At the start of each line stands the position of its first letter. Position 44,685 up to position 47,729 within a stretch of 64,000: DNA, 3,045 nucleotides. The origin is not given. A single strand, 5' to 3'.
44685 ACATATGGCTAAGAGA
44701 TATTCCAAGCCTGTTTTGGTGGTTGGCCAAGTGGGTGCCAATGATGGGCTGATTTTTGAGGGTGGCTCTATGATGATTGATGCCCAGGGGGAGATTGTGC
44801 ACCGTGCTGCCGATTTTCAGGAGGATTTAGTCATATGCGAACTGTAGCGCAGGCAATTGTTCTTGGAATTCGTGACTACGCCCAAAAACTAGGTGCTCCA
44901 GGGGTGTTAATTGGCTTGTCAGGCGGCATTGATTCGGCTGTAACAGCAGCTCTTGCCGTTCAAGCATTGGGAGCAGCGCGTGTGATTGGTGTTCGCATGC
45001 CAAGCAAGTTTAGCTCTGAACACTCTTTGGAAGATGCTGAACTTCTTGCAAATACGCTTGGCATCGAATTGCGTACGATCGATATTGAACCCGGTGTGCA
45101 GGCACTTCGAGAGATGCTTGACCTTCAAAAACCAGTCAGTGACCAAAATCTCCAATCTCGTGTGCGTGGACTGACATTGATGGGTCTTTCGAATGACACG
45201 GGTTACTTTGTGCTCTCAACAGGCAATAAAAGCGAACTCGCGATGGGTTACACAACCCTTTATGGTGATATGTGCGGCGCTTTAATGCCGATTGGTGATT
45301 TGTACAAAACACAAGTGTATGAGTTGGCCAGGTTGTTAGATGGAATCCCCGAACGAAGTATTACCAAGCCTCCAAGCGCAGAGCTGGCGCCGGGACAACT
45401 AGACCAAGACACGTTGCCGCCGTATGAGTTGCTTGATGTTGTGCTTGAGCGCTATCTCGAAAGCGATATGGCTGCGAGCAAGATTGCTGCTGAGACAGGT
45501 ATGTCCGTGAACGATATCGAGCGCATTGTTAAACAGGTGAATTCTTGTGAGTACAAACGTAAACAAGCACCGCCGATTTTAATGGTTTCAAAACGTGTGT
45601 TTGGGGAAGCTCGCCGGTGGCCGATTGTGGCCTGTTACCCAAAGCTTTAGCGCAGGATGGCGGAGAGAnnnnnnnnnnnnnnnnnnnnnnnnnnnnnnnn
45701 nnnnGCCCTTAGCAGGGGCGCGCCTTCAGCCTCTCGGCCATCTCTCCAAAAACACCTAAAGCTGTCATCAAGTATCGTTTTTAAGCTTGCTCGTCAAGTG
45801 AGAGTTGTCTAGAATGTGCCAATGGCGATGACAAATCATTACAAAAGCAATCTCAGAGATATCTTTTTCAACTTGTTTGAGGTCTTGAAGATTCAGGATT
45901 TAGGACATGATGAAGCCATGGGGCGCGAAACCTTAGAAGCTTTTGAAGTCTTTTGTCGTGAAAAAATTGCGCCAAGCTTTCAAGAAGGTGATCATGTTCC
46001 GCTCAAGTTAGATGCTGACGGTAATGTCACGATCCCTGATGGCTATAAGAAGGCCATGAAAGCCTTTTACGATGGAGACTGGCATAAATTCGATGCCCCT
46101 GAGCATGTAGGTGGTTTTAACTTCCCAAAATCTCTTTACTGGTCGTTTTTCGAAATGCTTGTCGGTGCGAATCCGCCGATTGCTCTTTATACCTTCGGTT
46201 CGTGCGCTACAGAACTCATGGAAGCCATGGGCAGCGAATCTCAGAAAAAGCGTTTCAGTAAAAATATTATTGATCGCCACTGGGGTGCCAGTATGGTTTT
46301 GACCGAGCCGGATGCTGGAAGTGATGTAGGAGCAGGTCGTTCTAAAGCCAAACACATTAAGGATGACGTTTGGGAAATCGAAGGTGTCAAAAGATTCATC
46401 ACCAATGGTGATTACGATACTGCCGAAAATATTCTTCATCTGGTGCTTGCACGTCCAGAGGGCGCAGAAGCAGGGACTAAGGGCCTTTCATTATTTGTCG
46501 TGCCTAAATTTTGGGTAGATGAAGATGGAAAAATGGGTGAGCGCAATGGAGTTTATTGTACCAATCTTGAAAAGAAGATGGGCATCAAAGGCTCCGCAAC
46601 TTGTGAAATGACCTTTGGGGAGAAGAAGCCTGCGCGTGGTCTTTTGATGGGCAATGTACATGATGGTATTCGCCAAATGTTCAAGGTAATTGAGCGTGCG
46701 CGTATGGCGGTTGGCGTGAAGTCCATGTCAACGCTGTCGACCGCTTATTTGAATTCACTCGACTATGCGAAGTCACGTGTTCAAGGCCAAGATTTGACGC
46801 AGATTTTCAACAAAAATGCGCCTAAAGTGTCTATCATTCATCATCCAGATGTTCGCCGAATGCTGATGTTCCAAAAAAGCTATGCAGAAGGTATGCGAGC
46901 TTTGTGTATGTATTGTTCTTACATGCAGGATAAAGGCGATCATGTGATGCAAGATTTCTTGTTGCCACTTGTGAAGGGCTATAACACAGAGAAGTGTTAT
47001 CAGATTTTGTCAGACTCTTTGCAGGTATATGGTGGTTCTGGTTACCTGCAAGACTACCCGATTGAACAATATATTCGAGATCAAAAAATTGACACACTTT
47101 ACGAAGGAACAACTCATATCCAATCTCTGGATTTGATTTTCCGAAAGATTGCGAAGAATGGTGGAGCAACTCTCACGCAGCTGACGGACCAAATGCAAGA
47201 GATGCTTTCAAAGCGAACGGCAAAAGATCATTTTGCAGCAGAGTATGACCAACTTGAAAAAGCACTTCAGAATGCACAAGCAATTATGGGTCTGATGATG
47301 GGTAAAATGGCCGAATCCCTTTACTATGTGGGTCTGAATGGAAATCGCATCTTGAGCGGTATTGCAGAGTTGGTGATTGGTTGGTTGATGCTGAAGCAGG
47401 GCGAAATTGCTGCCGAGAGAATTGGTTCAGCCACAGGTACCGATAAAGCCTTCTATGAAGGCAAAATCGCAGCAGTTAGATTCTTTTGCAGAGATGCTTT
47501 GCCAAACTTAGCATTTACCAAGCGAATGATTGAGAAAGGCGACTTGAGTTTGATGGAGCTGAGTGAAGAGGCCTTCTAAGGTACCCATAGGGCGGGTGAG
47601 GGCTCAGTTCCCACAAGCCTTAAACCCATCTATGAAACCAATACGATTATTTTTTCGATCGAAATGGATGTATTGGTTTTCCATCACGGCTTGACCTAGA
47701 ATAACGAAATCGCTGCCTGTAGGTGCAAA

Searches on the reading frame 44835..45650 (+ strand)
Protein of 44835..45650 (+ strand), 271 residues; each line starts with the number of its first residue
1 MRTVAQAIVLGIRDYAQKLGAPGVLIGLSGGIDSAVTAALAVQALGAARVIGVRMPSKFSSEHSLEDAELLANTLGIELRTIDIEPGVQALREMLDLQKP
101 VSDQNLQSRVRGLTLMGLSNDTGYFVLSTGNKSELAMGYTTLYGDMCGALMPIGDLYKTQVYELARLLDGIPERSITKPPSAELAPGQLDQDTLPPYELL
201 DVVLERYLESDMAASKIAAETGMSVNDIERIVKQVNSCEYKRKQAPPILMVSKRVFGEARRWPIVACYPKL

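Call 31: search_protein_families(library=pfam, proteins=[window:44835-45650:+])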
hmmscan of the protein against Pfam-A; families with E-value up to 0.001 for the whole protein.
window:44835-45650:+ (271 aa): 3 families
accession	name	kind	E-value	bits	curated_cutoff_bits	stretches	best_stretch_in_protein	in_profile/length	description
PF02540.23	NAD_synthase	-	1.4e-74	250.8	21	1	6-245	3-242/242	NAD synthase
PF03054.22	tRNA_Me_trans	-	9.1e-06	25.9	20.6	1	24-85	3-73/202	tRNA methyl transferase HUP domain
PF06508.19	QueC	-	0.00081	19.4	22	0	25-85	3-61/210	Queuosine biosynthesis protein QueC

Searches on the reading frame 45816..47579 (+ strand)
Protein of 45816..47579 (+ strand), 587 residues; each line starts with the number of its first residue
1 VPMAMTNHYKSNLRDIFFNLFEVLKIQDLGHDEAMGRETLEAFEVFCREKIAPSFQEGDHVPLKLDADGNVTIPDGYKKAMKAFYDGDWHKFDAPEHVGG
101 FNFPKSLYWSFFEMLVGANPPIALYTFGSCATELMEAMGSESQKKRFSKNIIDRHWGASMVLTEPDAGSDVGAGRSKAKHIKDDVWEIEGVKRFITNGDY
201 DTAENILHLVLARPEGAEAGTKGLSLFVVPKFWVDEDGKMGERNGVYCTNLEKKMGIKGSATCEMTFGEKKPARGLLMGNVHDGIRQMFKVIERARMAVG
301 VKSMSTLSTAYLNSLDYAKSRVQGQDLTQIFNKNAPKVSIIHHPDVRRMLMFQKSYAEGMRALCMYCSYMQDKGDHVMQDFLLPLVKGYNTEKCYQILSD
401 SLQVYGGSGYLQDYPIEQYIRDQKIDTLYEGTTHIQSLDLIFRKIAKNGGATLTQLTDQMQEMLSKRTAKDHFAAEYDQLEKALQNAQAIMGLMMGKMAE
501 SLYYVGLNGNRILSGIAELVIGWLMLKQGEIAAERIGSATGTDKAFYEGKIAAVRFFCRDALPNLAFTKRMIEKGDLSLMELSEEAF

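Call 31: search_protein_families(library=pfam, proteins=[window:45816-47579:+])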
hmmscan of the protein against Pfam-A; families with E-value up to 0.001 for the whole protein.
window:45816-47579:+ (587 aa): 5 families
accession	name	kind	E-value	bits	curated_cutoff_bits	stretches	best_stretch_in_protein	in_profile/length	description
PF12806.12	Acyl-CoA_dh_C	-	7.2e-25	88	30.3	1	458-582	3-123/124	Acetyl-CoA dehydrogenase C-terminal like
PF00441.29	Acyl-CoA_dh_1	-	1.5e-19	71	22.4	1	283-438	2-143/150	Acyl-CoA dehydrogenase, C-terminal domain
PF02770.24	Acyl-CoA_dh_M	-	1.5e-15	57.6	33.3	1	160-267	2-94/97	Acyl-CoA dehydrogenase, middle domain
PF02771.21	Acyl-CoA_dh_N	-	0.0001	23.1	22.9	1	40-152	8-110/113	Acyl-CoA dehydrogenase, N-terminal domain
PF22924.1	ACOX_C_alpha1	-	0.00059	20.1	27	1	295-435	7-159/169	Acyl-CoA oxidase, C-alpha1 domain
